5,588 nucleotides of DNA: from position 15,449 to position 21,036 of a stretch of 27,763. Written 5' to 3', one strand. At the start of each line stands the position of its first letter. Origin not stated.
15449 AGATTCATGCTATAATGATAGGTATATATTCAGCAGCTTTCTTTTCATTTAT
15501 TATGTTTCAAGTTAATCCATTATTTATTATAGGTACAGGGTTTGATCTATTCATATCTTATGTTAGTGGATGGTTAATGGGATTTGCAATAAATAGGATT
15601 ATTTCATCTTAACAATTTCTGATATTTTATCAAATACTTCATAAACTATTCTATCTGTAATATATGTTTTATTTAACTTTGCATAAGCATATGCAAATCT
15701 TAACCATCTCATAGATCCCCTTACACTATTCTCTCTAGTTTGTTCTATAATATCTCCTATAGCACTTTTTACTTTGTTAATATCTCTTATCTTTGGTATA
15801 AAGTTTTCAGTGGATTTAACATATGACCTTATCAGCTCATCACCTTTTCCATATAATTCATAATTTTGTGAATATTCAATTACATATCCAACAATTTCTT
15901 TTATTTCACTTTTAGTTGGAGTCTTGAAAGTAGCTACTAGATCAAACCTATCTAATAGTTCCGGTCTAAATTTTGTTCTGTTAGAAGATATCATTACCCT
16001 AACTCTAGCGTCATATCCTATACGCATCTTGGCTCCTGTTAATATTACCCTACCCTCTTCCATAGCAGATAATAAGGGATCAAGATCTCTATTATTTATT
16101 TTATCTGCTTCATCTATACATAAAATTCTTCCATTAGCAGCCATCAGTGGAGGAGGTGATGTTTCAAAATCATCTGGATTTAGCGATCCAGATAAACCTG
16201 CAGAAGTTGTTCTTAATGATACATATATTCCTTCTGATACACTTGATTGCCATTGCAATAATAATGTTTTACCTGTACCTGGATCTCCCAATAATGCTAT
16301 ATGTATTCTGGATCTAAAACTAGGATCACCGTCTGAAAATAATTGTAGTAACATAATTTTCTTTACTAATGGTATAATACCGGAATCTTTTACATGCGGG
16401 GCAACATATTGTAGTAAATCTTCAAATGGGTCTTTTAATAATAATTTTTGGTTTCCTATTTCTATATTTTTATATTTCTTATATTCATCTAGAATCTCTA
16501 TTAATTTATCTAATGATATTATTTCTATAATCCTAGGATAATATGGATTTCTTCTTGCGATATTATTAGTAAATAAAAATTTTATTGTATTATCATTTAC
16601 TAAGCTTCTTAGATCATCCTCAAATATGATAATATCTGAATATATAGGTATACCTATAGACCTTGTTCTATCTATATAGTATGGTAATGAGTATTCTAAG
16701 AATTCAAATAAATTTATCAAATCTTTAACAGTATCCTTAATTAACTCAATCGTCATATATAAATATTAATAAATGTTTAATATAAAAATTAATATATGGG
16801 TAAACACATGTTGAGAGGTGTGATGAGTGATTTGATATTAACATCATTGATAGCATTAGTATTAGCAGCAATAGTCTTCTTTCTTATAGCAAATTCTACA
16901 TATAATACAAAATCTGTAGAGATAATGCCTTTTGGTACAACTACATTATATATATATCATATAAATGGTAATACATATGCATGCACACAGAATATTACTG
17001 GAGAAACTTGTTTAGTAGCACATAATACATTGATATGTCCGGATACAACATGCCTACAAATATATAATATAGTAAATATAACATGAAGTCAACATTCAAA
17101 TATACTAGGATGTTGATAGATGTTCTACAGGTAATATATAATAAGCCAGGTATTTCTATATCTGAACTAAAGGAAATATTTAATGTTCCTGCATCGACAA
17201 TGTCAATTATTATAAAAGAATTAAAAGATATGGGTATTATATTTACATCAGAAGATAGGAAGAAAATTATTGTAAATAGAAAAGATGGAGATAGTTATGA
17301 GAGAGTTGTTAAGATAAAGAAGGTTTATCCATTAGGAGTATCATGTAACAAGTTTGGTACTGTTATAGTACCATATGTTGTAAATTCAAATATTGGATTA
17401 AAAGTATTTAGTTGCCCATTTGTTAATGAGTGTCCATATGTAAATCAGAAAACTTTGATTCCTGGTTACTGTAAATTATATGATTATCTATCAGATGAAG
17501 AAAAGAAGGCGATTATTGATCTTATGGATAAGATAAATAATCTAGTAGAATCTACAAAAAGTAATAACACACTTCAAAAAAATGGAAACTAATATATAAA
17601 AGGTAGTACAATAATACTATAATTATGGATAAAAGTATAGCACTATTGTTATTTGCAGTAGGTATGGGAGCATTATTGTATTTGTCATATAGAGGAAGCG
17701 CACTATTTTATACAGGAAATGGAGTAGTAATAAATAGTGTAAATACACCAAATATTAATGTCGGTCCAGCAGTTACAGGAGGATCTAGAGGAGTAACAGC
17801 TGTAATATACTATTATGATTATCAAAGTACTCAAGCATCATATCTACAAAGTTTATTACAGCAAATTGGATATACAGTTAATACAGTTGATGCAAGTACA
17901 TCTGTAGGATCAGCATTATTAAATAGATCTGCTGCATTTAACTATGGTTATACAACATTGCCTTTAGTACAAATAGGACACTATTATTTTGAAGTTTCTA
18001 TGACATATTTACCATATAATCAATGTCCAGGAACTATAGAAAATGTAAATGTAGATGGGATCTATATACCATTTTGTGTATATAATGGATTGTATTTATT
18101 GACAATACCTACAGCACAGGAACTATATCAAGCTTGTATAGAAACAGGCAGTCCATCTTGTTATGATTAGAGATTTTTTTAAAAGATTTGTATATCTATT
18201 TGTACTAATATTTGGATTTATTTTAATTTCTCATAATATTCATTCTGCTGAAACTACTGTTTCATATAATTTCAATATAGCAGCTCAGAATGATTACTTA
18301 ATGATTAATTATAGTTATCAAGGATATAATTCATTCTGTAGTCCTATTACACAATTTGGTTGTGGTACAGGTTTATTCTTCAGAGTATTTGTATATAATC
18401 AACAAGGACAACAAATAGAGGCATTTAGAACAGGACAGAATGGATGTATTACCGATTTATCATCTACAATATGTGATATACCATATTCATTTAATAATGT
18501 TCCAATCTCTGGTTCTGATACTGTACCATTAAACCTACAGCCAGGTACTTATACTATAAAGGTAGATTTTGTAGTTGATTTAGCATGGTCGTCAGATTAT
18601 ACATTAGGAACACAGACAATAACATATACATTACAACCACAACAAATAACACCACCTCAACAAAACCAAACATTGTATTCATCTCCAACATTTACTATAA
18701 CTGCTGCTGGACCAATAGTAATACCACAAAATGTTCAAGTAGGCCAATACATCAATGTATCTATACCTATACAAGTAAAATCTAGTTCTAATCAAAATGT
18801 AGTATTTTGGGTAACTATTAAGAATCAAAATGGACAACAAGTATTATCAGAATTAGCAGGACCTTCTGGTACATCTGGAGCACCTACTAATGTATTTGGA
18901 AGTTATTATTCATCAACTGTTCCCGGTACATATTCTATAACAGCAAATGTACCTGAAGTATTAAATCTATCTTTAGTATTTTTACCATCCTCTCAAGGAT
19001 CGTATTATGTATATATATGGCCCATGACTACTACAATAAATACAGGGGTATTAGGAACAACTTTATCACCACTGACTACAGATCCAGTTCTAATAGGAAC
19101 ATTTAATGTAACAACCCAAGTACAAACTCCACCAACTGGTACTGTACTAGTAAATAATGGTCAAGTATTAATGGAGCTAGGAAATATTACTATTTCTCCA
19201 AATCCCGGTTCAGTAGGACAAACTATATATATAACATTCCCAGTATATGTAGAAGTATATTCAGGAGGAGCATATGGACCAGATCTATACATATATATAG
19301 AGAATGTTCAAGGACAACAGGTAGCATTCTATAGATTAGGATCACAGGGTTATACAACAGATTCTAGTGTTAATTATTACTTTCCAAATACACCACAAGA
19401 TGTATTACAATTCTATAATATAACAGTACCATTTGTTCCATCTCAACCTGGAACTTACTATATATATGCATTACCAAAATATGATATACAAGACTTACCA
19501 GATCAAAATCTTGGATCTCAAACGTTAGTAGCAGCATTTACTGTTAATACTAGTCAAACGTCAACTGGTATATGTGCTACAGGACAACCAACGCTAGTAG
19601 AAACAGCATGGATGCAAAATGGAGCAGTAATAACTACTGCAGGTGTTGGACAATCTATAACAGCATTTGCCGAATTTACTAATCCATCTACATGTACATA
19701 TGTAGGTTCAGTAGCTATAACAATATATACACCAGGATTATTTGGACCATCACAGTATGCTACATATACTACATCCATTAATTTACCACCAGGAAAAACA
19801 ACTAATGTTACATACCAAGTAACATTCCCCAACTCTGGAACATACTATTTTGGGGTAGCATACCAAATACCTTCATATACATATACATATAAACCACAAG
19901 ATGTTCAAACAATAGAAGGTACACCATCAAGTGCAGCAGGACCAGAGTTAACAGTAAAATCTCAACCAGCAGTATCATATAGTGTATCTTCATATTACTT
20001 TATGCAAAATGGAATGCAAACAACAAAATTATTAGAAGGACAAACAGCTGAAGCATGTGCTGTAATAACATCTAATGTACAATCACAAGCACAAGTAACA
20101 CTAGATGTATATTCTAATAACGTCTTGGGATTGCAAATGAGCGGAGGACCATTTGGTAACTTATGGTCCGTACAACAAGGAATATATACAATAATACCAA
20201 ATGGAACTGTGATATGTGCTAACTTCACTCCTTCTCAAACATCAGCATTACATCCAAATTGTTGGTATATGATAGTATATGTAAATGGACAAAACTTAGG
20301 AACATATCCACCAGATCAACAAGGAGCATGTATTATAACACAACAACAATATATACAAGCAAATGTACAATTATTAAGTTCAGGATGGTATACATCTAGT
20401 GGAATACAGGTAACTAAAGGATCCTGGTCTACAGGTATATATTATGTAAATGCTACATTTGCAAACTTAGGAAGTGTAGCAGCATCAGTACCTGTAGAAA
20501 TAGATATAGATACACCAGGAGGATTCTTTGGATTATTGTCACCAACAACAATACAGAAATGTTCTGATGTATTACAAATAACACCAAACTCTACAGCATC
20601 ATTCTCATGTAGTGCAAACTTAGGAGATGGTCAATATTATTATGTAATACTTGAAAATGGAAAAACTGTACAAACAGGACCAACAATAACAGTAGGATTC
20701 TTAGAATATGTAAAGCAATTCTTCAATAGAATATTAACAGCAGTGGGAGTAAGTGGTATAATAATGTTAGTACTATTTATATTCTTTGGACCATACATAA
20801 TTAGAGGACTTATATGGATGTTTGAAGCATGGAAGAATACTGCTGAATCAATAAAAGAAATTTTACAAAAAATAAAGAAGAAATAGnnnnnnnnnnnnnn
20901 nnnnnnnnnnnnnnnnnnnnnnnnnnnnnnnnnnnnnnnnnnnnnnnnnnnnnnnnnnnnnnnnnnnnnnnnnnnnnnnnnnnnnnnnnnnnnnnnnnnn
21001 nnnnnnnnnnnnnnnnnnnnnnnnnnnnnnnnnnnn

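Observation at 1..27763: Virus-like element dominated by a hyper-glycosylated secretome, with no recognisable capsid, packaging or integration genes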

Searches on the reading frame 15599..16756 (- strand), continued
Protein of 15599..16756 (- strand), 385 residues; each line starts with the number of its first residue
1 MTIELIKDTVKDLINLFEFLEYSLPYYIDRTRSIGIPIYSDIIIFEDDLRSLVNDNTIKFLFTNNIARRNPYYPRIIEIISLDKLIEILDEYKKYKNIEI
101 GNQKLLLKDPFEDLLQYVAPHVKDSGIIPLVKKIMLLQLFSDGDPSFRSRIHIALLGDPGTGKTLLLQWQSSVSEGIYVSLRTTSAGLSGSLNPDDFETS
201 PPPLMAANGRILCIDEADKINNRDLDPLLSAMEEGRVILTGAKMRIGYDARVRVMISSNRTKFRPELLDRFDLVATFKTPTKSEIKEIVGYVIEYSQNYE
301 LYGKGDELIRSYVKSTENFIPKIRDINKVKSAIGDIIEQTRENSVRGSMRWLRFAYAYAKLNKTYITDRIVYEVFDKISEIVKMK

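Call 43: list_cluster_members(proteins=[P0001, P0002, P0003, P0004, P0006, P0008, P0005])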
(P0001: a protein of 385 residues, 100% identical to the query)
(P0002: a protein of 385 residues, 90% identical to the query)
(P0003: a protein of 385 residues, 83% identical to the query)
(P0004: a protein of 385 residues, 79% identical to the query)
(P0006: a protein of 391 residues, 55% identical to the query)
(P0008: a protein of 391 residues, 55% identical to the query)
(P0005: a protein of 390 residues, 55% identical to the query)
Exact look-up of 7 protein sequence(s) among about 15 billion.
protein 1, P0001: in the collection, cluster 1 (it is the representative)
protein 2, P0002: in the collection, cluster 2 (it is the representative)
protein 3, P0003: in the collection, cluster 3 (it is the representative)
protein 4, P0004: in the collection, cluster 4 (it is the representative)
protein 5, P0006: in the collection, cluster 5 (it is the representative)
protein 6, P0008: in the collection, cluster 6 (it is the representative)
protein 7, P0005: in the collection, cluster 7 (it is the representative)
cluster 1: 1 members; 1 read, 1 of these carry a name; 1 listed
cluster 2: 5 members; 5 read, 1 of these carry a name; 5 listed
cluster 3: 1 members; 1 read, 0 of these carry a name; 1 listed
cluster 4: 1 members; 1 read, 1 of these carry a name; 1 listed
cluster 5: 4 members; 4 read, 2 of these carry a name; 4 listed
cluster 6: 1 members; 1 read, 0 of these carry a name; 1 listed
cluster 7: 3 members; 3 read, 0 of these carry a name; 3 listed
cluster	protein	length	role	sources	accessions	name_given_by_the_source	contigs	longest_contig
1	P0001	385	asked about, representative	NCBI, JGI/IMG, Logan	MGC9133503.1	MAG: AAA family ATPase [Nanopusillaceae archaeon] | DNA replicative helicase MCM subunit Mcm2 (Cdc46/Mcm family)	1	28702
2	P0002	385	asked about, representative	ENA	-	-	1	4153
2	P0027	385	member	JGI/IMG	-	DNA replicative helicase MCM subunit Mcm2 (Cdc46/Mcm family)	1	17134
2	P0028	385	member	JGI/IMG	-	-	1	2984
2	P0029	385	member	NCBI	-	-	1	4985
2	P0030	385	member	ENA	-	-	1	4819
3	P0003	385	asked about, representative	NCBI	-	-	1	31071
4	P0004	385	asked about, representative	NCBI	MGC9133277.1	MAG: AAA family ATPase [Nanopusillaceae archaeon]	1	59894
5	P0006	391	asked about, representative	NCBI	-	-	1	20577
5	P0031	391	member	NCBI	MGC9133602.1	MAG: AAA family ATPase [Nanopusillaceae archaeon]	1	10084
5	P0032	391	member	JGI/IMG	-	DNA replicative helicase MCM subunit Mcm2 (Cdc46/Mcm family)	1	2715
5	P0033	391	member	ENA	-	-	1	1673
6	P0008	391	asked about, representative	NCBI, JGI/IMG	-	-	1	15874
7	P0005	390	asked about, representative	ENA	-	-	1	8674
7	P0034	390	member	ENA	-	-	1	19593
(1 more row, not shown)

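Call 73: search_protein_families(library=ncbifam, max_evalue=0.001, proteins=[L017:16193-17500:-, L017:17681-18034:-, L017:18031-20370:-, L017:1384-2607:-, L017:8144-9121:-, L016:3566-4450:+, window:15599-16756:-, L010:1249-1665:-])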
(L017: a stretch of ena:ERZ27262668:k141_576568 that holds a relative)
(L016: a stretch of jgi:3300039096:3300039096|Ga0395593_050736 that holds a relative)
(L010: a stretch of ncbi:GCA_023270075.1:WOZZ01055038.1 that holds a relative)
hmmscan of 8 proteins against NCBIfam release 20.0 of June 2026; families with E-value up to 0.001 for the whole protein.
L017:16193-17500:- (435 aa): 8 families
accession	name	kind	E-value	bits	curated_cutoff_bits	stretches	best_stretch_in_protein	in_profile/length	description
NF002590.0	PRK02249.1-4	equivalog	2.4e-10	40.1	459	1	311-425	229-339/358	DNA primase regulatory subunit PriL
NF003051.0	PRK03968.1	equivalog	2.5e-10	40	431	1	379-432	351-401/406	DNA primase large subunit PriL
NF002589.0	PRK02249.1-3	equivalog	1.6e-09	37.9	339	1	284-424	212-344/348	DNA primase regulatory subunit PriL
TIGR00335.1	primase_sml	equivalog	2.6e-09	37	143.5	1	80-146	88-159/324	DNA primase catalytic subunit PriS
NF002588.0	PRK02249.1-2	equivalog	6.2e-09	35.6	439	1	309-431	224-341/360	DNA primase regulatory subunit PriL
NF001641.0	PRK00419.1-3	equivalog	0.00012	21.3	326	0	81-144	93-167/323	DNA primase small subunit PriS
NF002591.0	PRK02249.1-5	equivalog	0.00014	21.1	479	1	303-425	216-332/351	DNA primase regulatory subunit PriL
NF007127.0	PRK09568.1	equivalog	0.00018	20.9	378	1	287-421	186-304/306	DNA primase regulatory subunit PriL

L017:17681-18034:- (117 aa): 0 families

L017:18031-20370:- (779 aa): 1 family
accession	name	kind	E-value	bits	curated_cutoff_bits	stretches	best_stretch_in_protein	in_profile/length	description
NF040949.1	minchrom_main_MCM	domain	1.6e-11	43.2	940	1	281-452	258-424/682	minichromosome maintenance protein MCM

L017:1384-2607:- (407 aa): 49 families (the best 25 are shown)
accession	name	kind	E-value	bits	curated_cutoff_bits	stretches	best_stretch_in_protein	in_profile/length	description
NF041298.1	rSAM_mat_DynA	equivalog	3.1e-50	171.1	450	1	28-399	4-354/356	dynobactin maturation radical SAM/SPASM protein DynA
TIGR03942.1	sulfatase_rSAM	equivalog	6.9e-49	166.8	349.45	1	28-399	3-358/363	anaerobic sulfatase maturase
NF041707.1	rSAM_YhhB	equivalog_domain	3.5e-41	141.3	445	1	27-397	4-364/369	cyclophane-forming radical SAM/SPASM peptide maturase YhhB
NF010321.0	PRK13758.1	equivalog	1e-35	123.6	441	1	25-392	4-356/370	anaerobic sulfatase-maturase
TIGR04269.1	SAM_SPASM_FxsB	subfamily_domain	5.5e-32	111.2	370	1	28-365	5-341/363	FxsB family cyclophane-forming radical SAM/SPASM peptide maturase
NF047865.1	rSAM_PapB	equivalog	3.9e-31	108.5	340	1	32-360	10-319/330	PapB family radical SAM/SPASM ranthipeptide maturase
NF010308.0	PRK13745.1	equivalog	1.3e-30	106.6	484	1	26-366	14-361/412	anaerobic sulfatase-maturation protein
NF041300.1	rSAM_mat_DarW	exception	1.1e-28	100.2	650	1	25-362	41-371/415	radical SAM/SPASM peptide maturase DarW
TIGR04261.1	rSAM_GlyRichRpt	subfamily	1e-27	97.1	310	1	29-359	1-329/363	cyclophane-forming radical SAM/SPASM peptide maturase GrrM/OscB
TIGR03906.1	quino_hemo_SAM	equivalog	3.7e-27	95.1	453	1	28-371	97-425/467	quinohemoprotein amine dehydrogenase maturation protein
TIGR04083.1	rSAM_pep_methan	hypoth_equivalog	4.8e-25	88.2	300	1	27-396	2-341/376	TIGR04083 family peptide-modifying radical SAM enzyme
NF038005.1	rSAM_mat_DarE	equivalog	4e-24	85.1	650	1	23-374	72-420/432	darobactin maturation radical SAM/SPASM protein DarE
NF041718.1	rSAM_phane_AMC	equivalog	9.7e-24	84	425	1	26-195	7-166/362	cyclophane-forming radical SAM peptide maturase AmcB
TIGR04068.1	rSAM_ocin_clost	equivalog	2.6e-23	82.7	500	1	27-193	86-253/462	Cys-rich peptide radical SAM maturase CcpM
TIGR04163.1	rSAM_cobopep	equivalog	2.1e-21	76.2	375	1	26-392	65-413/428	peptide-modifying radical SAM enzyme CbpB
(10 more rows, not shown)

L017:8144-9121:- (325 aa): 0 families

L016:3566-4450:+ (294 aa): 9 families
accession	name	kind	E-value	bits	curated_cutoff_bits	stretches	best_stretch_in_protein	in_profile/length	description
TIGR01136.1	cysKM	subfamily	4.9e-14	52.4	344.15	1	59-207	58-201/299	cysteine synthase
TIGR01139.1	cysK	equivalog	5.3e-14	52.2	350.95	1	58-205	57-199/298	cysteine synthase A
NF007989.0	PRK10717.1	equivalog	2.8e-13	49.6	387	1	64-213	71-222/334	cysteine synthase A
NF008735.0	PRK11761.1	equivalog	5.2e-13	48.9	413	1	57-280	62-288/296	cysteine synthase CysM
TIGR03945.1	PLP_SbnA_fam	equivalog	3.2e-12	46.2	349.95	1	57-198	57-197/304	2,3-diaminopropionate biosynthesis protein SbnA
TIGR01138.1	cysM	equivalog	7.6e-11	42.1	394.2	1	58-280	59-284/290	cysteine synthase B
TIGR01137.1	cysta_beta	equivalog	1.2e-10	40.6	510.25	1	57-198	61-201/457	cystathionine beta-synthase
NF053679.1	CysteaSynCapA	equivalog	6.3e-07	28.5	600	1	58-197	67-205/329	cysteate synthase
TIGR02079.1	THD1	equivalog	0.00036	19.4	440.55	0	154-213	157-215/410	threonine ammonia-lyase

window:15599-16756:- (385 aa): 5 families
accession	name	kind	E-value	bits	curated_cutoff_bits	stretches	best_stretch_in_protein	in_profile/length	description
NF040949.1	minchrom_main_MCM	domain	2.6e-12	45.8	940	1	146-299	320-494/682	minichromosome maintenance protein MCM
TIGR02030.1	BchI-ChlI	equivalog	7.4e-11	41.8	466.95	1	202-362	125-292/337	magnesium chelatase ATPase subunit I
TIGR00368.1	TIGR00368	hypoth_equivalog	3.7e-05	22.5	362.4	0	205-260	293-347/499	YifB family Mg chelatase-like AAA ATPase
NF009881.0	PRK13341.1-2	equivalog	4.8e-05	21.4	651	1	155-260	57-161/736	AAA family ATPase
TIGR02442.1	Cob-chelat-sub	hypoth_equivalog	0.00032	19.3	779.45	1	204-362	123-288/641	putative cobaltochelatase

L010:1249-1665:- (138 aa): 4 families
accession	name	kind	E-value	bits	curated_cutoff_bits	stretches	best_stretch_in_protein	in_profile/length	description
NF053625.1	SerKinSerKArch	equivalog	5.5e-17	61.7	380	1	4-82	16-97/244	ADP-dependent L-serine kinase SerK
TIGR00180.1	parB_part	domain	2.1e-08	34.1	58.45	1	3-82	9-91/186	ParB/RepB/Spo0J family partition protein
TIGR04285.1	nucleoid_noc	exception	5.2e-07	29.3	315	1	3-79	6-82/255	nucleoid occlusion protein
NF033589.0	staphy_B_SbnI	equivalog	0.00082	18.8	350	1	6-74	10-80/254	bifunctional transcriptional regulator/O-phospho-L-serine synthase SbnI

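Call 114: search_protein_families(library=padloc, max_evalue=0.001, proteins=[window:15599-16756:-])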
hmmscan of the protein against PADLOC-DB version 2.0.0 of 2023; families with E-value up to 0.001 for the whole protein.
window:15599-16756:- (385 aa): 0 families

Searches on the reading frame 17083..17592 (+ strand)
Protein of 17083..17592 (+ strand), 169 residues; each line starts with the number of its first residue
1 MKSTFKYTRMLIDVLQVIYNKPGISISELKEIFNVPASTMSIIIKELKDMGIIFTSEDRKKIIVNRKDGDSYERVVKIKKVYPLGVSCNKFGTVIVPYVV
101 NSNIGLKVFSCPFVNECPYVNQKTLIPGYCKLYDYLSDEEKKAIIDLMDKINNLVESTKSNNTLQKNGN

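Call 6: search_protein_families(library=pfam, max_evalue=0.01, proteins=[window:17083-17592:+])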
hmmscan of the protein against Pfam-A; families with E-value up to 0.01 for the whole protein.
window:17083-17592:+ (169 aa): 7 families
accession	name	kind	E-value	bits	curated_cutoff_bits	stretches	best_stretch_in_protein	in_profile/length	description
PF12802.13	MarR_2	-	1e-06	29.2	27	1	12-58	8-55/61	MarR family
PF01047.28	MarR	-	3.2e-06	27.4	24.6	1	12-53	6-47/59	MarR family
PF13412.12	HTH_24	-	8.2e-06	25.7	21.9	1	12-53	6-47/48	Winged helix-turn-helix DNA-binding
PF25787.1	HTH_SB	-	0.00021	21.5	43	0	19-51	18-50/53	Sleeping Beauty transposase HTH domain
PF17007.11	HTH_micro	-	0.00071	19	27.3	1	17-80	100-163/454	HTH-like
PF08784.17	RPA_C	-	0.00089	20.4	22.6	1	7-58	52-104/106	Replication protein A C terminal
PF08279.18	HTH_11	-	0.0094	16.3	25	0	13-58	4-50/55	HTH domain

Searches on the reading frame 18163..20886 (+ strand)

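Call 6: search_protein_families(library=pfam, max_evalue=0.01, proteins=[window:18163-20886:+])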
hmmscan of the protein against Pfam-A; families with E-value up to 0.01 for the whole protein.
window:18163-20886:+ (907 aa): 2 families
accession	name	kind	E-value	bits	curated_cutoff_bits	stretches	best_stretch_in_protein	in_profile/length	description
PF00927.28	Transglut_C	-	0.00019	21.9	26.6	1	491-560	9-81/106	Transglutaminase family, C-terminal ig like domain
PF14524.12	Wzt_C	-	0.0038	17.7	30.4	0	189-230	26-66/143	Wzt C-terminal domain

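Call 38: search_protein_families(library=phrogs, max_evalue=0.05, proteins=[window:18163-20886:+])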
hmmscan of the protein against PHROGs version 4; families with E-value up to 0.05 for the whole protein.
window:18163-20886:+ (907 aa): 0 families
